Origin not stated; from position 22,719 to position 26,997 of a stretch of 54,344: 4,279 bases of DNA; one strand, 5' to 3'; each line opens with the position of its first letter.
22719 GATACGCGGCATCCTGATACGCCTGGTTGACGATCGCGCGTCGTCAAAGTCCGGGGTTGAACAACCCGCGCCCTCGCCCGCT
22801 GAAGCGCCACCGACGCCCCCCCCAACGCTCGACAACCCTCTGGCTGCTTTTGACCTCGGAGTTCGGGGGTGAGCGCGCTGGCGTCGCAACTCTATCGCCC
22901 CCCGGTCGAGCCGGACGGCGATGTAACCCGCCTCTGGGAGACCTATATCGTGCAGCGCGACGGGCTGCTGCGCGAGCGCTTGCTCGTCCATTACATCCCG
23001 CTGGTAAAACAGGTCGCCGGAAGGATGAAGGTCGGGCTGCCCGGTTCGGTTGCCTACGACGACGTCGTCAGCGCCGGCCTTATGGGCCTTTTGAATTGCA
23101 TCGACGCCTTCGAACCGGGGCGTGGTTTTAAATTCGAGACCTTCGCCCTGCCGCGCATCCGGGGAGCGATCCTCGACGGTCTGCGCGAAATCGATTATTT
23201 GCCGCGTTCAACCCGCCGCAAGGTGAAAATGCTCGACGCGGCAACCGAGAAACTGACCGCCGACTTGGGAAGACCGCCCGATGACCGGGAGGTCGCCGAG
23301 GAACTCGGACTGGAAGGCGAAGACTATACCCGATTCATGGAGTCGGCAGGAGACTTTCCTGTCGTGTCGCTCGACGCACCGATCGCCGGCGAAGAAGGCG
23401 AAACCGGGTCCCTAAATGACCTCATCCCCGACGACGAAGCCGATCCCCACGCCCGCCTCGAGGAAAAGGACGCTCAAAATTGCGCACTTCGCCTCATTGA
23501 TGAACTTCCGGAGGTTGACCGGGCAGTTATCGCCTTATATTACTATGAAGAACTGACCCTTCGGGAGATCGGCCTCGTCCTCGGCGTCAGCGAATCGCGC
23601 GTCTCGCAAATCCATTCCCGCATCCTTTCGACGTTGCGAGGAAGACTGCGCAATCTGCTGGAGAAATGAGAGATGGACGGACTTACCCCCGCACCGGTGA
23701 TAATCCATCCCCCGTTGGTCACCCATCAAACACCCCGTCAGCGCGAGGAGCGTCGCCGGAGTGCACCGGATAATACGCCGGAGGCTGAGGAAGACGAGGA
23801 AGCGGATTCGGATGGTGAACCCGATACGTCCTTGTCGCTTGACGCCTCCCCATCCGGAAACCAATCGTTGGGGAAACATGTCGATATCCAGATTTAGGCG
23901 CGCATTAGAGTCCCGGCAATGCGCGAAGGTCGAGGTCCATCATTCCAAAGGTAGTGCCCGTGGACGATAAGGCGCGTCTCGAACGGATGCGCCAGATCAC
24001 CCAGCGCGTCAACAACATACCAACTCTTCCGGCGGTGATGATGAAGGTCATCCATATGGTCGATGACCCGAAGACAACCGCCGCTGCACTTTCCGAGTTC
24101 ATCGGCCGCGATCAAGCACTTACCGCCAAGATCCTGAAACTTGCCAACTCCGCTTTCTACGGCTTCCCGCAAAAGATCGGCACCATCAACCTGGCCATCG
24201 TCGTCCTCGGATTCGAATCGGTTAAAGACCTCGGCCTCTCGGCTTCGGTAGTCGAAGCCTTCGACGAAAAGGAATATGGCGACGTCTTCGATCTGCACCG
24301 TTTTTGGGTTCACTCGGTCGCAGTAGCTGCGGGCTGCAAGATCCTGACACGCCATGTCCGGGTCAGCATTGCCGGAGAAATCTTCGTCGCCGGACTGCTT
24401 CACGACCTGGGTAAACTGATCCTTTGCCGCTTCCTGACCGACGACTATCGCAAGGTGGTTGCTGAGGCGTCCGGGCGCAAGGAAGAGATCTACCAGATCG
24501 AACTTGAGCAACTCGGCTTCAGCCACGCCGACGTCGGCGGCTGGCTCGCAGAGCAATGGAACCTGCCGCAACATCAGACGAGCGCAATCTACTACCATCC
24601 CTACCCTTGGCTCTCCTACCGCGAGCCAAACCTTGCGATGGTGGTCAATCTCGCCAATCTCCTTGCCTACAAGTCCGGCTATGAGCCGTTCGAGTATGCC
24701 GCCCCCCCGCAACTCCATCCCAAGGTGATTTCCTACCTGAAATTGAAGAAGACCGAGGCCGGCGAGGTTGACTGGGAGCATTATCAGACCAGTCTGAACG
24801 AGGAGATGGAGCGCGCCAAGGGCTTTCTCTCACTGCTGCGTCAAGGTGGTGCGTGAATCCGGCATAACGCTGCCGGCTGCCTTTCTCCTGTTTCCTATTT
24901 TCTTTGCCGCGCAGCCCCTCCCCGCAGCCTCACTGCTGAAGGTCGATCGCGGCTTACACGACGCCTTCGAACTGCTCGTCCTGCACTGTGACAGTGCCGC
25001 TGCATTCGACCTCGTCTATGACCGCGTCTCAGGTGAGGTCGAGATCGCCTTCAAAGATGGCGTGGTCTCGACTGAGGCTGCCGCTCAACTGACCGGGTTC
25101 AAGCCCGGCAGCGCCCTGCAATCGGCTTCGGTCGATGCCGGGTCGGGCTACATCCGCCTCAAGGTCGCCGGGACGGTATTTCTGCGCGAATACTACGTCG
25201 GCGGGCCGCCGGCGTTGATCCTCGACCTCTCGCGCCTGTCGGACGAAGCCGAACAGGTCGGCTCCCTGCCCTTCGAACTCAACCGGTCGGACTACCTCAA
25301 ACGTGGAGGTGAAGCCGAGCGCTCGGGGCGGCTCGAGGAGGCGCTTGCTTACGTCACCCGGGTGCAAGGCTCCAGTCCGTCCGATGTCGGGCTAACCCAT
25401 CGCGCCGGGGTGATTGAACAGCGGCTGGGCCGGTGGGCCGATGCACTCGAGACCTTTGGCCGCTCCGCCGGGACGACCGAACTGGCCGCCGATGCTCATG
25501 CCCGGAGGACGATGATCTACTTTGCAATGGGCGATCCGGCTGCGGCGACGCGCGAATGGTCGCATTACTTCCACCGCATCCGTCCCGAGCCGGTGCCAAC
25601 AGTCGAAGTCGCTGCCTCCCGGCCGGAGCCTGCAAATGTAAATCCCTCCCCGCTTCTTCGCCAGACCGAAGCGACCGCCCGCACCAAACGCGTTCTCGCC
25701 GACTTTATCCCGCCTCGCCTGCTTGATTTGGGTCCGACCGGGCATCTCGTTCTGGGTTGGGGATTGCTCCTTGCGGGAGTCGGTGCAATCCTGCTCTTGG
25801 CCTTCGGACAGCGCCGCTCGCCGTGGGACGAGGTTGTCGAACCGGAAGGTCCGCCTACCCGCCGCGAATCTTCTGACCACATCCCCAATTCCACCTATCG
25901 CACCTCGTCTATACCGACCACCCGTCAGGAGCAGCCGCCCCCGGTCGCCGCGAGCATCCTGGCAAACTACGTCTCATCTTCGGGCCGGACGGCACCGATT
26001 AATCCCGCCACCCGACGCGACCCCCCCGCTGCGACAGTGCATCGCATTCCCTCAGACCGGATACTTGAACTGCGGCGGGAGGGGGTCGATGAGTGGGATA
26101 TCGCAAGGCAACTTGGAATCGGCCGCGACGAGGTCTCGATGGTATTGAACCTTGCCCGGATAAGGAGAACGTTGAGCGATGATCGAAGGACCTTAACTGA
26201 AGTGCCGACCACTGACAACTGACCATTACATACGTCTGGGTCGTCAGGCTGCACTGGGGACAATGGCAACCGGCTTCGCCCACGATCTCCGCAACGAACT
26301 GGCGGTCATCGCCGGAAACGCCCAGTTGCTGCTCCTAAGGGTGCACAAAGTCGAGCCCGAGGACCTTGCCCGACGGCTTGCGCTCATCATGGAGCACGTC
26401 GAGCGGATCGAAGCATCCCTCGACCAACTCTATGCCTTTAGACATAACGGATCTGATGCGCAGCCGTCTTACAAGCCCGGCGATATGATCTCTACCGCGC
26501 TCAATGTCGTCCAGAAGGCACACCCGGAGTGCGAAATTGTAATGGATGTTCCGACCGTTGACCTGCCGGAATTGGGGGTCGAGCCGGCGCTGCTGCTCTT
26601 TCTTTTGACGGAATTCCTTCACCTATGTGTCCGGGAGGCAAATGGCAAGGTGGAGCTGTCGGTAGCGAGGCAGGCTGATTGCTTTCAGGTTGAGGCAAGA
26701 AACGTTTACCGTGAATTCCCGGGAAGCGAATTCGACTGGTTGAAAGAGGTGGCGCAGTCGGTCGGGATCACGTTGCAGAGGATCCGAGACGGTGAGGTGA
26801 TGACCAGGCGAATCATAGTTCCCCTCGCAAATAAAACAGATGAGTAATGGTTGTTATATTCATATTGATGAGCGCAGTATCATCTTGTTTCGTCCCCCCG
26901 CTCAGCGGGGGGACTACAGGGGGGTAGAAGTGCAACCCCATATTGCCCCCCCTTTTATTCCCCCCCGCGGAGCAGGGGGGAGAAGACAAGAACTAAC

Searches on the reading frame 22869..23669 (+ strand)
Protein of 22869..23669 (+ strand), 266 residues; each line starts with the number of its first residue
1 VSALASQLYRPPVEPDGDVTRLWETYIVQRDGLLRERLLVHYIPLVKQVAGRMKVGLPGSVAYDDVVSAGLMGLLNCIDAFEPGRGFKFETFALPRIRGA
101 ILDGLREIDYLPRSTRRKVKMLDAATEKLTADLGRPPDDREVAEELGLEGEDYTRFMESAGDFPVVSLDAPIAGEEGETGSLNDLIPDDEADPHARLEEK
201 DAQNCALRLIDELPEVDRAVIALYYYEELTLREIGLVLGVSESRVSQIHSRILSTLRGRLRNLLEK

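Call 7: search_protein_families(library=pfam, proteins=[window:22869-23669:+], max_evalue=0.00001)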
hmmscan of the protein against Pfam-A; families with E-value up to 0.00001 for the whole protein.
window:22869-23669:+ (266 aa): 4 families
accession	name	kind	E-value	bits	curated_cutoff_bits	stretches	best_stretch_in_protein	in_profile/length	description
PF04545.22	Sigma70_r4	-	2.4e-16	59.4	24.1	1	210-257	2-49/50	Sigma-70, region 4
PF04542.20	Sigma70_r2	-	1.5e-14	53.9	24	1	40-106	3-66/71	Sigma-70 region 2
PF04539.22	Sigma70_r3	-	2.4e-11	44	25.3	1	120-192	4-73/78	Sigma-70 region 3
PF08281.18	Sigma70_r4_2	-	3e-10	40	25.7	1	204-254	2-52/54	Sigma-70, region 4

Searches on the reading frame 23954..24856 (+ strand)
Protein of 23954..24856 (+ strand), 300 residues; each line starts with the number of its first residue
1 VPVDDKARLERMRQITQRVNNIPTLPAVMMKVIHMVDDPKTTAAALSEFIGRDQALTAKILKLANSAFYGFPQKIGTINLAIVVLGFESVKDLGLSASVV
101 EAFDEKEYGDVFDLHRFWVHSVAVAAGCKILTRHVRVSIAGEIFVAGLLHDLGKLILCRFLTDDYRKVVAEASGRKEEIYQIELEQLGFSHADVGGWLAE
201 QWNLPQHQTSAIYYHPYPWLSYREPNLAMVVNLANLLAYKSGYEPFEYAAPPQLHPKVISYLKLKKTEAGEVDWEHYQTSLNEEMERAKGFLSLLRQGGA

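Call 7: search_protein_families(library=pfam, proteins=[window:23954-24856:+], max_evalue=0.00001)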
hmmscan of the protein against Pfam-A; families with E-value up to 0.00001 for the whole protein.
window:23954-24856:+ (300 aa): 1 family
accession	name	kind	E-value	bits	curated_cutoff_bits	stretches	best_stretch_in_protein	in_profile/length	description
PF08668.18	HDOD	-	1e-59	201.8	22.9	1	22-215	1-193/196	HDOD domain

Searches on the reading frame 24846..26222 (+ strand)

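Call 7: search_protein_families(library=pfam, proteins=[window:24846-26222:+], max_evalue=0.00001)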
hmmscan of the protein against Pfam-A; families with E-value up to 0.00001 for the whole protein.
window:24846-26222:+ (458 aa): 1 family
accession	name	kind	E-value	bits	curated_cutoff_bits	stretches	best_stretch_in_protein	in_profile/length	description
PF19610.4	DUF6115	-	5.9e-06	27.1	27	1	402-436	99-133/134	Family of unknown function (DUF6115)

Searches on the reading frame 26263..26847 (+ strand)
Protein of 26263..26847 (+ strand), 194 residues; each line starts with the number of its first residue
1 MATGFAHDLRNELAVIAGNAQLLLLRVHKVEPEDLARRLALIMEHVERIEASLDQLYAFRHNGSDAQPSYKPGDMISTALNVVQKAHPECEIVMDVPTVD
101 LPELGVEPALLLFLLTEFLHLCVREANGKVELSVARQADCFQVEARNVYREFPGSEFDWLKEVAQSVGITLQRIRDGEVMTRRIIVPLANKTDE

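Call 7: search_protein_families(library=pfam, proteins=[window:26263-26847:+], max_evalue=0.00001)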
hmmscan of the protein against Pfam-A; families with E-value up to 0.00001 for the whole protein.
window:26263-26847:+ (194 aa): 1 family
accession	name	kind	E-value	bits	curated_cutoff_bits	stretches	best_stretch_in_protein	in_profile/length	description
PF00512.31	HisKA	-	2.5e-06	27.9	26.9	1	2-57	6-58/66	His Kinase A (phospho-acceptor) domain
